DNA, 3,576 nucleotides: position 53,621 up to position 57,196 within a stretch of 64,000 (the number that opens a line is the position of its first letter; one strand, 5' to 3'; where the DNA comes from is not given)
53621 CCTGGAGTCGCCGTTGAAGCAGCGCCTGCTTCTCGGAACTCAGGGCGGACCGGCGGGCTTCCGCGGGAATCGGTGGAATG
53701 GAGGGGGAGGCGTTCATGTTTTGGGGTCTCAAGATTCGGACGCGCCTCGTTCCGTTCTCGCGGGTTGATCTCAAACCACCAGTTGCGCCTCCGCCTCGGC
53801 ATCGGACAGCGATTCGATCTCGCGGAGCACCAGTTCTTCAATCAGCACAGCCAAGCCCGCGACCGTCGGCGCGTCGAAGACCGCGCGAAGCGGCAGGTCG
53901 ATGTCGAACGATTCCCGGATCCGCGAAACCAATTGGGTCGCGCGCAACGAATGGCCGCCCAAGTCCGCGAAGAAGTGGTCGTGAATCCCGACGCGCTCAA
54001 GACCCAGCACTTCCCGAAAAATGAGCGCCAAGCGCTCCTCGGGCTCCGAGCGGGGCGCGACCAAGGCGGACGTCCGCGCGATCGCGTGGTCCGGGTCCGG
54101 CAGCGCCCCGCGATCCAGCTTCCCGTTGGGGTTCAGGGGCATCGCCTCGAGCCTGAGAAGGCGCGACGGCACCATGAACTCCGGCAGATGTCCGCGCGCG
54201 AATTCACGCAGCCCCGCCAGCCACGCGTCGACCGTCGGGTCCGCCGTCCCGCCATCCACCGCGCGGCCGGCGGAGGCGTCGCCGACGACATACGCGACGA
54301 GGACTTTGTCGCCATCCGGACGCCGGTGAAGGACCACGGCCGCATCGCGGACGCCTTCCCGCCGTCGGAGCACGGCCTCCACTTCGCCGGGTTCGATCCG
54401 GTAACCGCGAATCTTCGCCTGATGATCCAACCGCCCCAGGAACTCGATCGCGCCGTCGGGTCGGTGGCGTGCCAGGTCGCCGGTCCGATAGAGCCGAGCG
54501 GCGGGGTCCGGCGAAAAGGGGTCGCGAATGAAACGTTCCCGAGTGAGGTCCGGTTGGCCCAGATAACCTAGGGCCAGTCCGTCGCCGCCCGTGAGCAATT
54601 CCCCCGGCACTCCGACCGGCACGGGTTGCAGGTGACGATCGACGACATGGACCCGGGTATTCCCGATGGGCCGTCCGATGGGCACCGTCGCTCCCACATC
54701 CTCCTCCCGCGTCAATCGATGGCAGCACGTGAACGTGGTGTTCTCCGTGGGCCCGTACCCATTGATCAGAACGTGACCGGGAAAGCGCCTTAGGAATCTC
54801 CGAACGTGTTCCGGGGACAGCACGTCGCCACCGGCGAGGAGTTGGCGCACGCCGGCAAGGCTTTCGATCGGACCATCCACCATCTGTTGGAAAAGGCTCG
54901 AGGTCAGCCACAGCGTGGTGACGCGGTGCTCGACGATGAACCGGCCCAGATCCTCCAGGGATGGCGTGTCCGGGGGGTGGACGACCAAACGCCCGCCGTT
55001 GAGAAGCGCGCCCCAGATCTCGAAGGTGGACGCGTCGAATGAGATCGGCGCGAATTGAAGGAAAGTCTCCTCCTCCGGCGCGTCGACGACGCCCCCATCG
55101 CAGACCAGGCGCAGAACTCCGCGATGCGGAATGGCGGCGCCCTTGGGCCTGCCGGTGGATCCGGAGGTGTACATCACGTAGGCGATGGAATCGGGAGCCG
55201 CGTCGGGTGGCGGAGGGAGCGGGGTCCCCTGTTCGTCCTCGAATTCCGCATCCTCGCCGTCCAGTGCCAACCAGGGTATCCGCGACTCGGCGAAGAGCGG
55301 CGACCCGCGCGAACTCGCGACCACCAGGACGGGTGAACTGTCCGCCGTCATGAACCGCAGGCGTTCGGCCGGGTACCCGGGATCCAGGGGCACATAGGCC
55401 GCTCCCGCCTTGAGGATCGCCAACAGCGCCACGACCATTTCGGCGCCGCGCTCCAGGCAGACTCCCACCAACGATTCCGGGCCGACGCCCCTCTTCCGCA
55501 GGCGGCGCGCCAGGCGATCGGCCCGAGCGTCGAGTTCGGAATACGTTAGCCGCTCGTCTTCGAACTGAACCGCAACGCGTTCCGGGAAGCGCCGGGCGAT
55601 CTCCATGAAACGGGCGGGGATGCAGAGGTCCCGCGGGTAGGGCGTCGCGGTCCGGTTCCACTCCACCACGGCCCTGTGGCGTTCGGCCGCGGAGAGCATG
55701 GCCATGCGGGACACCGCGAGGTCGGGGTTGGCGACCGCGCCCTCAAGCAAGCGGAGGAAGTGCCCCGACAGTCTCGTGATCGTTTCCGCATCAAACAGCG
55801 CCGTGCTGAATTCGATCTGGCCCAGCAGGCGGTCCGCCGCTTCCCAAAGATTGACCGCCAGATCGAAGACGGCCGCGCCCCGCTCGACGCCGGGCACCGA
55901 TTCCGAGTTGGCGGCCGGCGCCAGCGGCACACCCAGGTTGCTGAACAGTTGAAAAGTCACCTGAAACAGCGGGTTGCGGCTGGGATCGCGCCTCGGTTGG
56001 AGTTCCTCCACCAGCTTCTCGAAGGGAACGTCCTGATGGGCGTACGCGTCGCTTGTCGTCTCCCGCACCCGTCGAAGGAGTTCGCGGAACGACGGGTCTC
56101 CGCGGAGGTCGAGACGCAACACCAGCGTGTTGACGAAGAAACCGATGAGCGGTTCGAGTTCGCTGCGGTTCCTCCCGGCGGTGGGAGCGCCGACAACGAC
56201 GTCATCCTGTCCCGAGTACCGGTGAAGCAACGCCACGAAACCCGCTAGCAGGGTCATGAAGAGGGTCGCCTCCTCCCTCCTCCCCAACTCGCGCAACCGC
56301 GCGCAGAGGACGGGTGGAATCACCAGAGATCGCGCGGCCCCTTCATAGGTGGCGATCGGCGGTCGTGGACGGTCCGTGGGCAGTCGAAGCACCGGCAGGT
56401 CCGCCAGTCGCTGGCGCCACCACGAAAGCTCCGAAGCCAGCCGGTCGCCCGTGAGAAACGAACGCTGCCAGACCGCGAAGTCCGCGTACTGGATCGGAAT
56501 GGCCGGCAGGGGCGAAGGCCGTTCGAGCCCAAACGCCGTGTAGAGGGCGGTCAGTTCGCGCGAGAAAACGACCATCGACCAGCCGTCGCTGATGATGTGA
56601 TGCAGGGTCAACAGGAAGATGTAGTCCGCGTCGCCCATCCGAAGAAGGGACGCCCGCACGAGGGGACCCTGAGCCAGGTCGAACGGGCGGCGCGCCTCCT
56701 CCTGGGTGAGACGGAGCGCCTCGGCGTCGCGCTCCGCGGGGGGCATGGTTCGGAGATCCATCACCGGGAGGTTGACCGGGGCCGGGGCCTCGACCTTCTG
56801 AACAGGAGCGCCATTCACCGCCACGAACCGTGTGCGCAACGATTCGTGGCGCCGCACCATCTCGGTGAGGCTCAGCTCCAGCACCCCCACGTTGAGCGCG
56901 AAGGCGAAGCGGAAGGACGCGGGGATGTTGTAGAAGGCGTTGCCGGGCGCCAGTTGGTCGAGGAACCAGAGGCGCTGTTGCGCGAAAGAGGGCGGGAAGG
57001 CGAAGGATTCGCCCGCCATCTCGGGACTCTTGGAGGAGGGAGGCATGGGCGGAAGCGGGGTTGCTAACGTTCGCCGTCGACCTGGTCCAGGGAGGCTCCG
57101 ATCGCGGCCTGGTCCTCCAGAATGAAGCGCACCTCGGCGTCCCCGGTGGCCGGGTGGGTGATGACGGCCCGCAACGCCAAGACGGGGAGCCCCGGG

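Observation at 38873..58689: TE-less four-module NRPS operon with two N-methylating modules, its own PLP decarboxylase and two coupled orphan genes in a PVC-type genome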

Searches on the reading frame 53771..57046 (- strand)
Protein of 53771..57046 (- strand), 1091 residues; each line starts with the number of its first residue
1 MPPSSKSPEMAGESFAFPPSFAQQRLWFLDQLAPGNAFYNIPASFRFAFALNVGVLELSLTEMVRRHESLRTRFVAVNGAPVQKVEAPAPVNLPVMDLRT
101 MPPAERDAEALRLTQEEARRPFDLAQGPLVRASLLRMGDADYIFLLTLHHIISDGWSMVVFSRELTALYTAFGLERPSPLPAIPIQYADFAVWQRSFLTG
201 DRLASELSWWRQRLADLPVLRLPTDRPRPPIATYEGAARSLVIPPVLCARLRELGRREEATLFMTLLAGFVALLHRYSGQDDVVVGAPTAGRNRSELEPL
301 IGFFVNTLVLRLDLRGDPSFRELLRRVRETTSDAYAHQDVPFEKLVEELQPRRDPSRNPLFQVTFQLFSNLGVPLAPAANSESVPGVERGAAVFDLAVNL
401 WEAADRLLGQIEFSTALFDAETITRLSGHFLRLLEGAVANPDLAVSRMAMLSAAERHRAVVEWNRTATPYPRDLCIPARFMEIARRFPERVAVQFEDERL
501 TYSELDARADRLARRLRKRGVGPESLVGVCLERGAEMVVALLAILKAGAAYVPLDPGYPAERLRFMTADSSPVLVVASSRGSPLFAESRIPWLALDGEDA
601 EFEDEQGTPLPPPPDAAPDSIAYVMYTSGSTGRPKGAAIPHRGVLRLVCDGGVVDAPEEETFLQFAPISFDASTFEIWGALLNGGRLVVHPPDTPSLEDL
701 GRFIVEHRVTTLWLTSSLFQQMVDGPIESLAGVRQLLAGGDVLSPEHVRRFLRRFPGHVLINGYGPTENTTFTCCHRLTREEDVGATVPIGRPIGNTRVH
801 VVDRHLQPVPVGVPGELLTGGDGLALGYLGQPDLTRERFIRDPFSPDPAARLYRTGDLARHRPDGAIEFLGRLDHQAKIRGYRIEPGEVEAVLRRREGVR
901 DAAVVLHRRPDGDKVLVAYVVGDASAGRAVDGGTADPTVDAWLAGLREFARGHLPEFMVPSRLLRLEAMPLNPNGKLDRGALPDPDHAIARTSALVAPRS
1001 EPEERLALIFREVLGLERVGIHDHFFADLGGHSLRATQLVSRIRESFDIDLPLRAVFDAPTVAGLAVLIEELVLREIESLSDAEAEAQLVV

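Call 6: search_protein_families(library=pfam, proteins=[window:53771-57046:-], max_evalue=0.01)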
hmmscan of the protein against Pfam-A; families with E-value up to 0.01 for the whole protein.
window:53771-57046:- (1091 aa): 4 families
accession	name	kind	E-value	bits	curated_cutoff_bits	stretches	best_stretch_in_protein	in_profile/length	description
PF00668.25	Condensation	-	7.3e-107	358.3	30.6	1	19-456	7-452/456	Condensation domain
PF00501.34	AMP-binding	-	3e-95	319.7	29.9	1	482-829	3-384/384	AMP-binding enzyme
PF00550.31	PP-binding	-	2.3e-14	53.8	20.8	1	1005-1066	2-64/67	Phosphopantetheine attachment site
PF13193.12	AMP-binding_C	-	7e-08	33.7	24.5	1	888-976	1-76/76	AMP-binding enzyme C-terminal domain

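Call 8: find_encoding_contigs(protein=window:53771-57046:-, flank=10000, max_places=6)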
Protein window:53771-57046:- (1091 aa): no gene with exactly this product is on record in the collection.

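Call 9: search_protein_families(library=ncbifam, proteins=[window:53771-57046:-], max_evalue=0.01)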
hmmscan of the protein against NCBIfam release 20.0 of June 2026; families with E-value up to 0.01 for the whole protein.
window:53771-57046:- (1091 aa): 105 families (the best 25 are shown)
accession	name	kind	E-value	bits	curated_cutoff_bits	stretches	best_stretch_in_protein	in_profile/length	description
NF004282.0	PRK05691.1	subfamily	3.6e-281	936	4090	2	16-649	1728-2362/4334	non-ribosomal peptide synthase/polyketide synthase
NF047350.1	aureusi_NRPS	equivalog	1.5e-219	731.9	2500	2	438-1089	378-995/2373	aureusimine non-ribosomal peptide synthetase AusA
NF041803.1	NRPS_SolG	exception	4.9e-161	537.7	2200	1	60-1068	155-1154/1163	solanimycin non-ribosomal peptide synthetase SolG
NF038078.1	NRPS_MxcG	equivalog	5.8e-146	487.8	2300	1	17-1071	5-1043/1442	myxochelin non-ribosomal peptide synthetase MxcG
TIGR01733.1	AA-adenyl-dom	subfamily_domain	1.1e-136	455.9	317.4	1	501-904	1-409/409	amino acid adenylation domain-containing protein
NF007605.2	PRK10252.1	equivalog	3.7e-112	375.9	2400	1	21-1070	8-1042/1292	enterobactin non-ribosomal peptide synthetase EntF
TIGR03443.1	alpha_am_amid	equivalog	8.4e-90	301.7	1030.1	2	617-1084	413-932/1390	L-aminoadipate-semialdehyde dehydrogenase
NF003417.0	PRK04813.1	subfamily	2.4e-71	240.8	476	1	480-982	9-499/505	D-alanine--poly(phosphoribitol) ligase subunit DltA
TIGR01734.1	D-ala-DACP-lig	equivalog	1.1e-68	232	559.85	1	481-982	7-498/504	D-alanine--poly(phosphoribitol) ligase subunit DltA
NF004837.0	PRK06187.1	subfamily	1.8e-57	194.8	476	1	476-982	10-518/531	long-chain-fatty-acid--CoA ligase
TIGR03098.1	ligase_PEP_1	hypoth_equivalog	1.9e-55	188.3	592.35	1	483-982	9-514/517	acyl-CoA ligase (AMP-forming), exosortase A system-associated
NF004114.0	PRK05605.1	equivalog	1.3e-48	165.7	766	2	590-980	196-563/575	long-chain-fatty-acid--CoA ligase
NF005863.0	PRK07798.1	subfamily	6.1e-43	147.2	543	1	479-978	9-523/540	acyl-CoA synthetase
NF004822.0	PRK06178.1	equivalog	6.6e-43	147.1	782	2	612-982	206-563/571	acyl-CoA synthetase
NF005858.0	PRK07787.1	subfamily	2e-41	142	575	1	489-981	16-467/471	acyl-CoA synthetase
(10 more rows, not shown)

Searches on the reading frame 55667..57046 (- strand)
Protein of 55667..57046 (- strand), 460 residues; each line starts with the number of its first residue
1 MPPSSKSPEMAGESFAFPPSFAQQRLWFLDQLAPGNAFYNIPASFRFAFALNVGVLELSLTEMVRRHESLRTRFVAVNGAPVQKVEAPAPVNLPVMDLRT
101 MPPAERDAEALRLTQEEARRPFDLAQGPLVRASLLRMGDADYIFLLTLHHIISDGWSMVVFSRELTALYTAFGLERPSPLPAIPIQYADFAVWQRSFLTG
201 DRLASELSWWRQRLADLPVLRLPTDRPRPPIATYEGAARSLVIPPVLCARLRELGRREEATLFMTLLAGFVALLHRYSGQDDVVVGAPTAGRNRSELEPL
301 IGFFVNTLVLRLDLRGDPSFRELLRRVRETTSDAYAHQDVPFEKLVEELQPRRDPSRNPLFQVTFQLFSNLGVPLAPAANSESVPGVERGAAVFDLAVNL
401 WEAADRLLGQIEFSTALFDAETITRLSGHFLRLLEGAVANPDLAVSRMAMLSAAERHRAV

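Call 40: search_solved_structures(query=window:55667-57046:-, max_evalue=1e-10)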
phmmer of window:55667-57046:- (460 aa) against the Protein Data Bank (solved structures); distinct sequences matched with E-value up to 1e-10: 51.
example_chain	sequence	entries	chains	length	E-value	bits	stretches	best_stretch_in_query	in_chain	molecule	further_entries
6p1j_A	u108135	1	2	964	1.8e-111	376.6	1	17-459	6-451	Txo2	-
6oyf_A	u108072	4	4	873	1.7e-107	363.5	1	18-459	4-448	Txo1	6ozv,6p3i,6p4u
5u89_A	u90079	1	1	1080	1.3e-88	301.3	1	17-458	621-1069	Amino acid adenylation domain protein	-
2jgp_A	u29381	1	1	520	9.8e-83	281.9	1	15-450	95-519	TYROCIDINE SYNTHETASE 3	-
8z0q_C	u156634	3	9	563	3.1e-71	244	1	15-450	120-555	Special condensation domain in NRPS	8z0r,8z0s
8qnf_A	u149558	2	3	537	4.1e-62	214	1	15-457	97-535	Condensation domain TomBC from the Tomaymycin non-ribosomal peptide synthetase | Tomaymycin non-ribosomal peptide synthetase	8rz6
8xjz_C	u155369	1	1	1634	4.7e-60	207.2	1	17-447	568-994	Peptide synthetase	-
7kvw_A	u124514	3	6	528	3.9e-58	200.9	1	20-452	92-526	PCP-C didomain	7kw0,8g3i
8fx6_A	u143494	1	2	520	1.9e-57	198.6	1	20-442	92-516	PCP-C didomain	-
7kw2_A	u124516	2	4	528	2.6e-57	198.2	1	20-452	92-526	PCP-C didomain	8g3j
9lcq_A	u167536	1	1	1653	5e-57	197.2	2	16-435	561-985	PvdL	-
9lcp_A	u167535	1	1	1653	5e-57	197.2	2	16-435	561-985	PvdL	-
9lco_A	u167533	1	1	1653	5e-57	197.2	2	16-435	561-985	PvdL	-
9up2_A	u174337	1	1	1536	6.3e-57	196.9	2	16-435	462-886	PvdL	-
8fx7_A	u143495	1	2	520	1e-56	196.2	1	20-442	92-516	PCP-C didomain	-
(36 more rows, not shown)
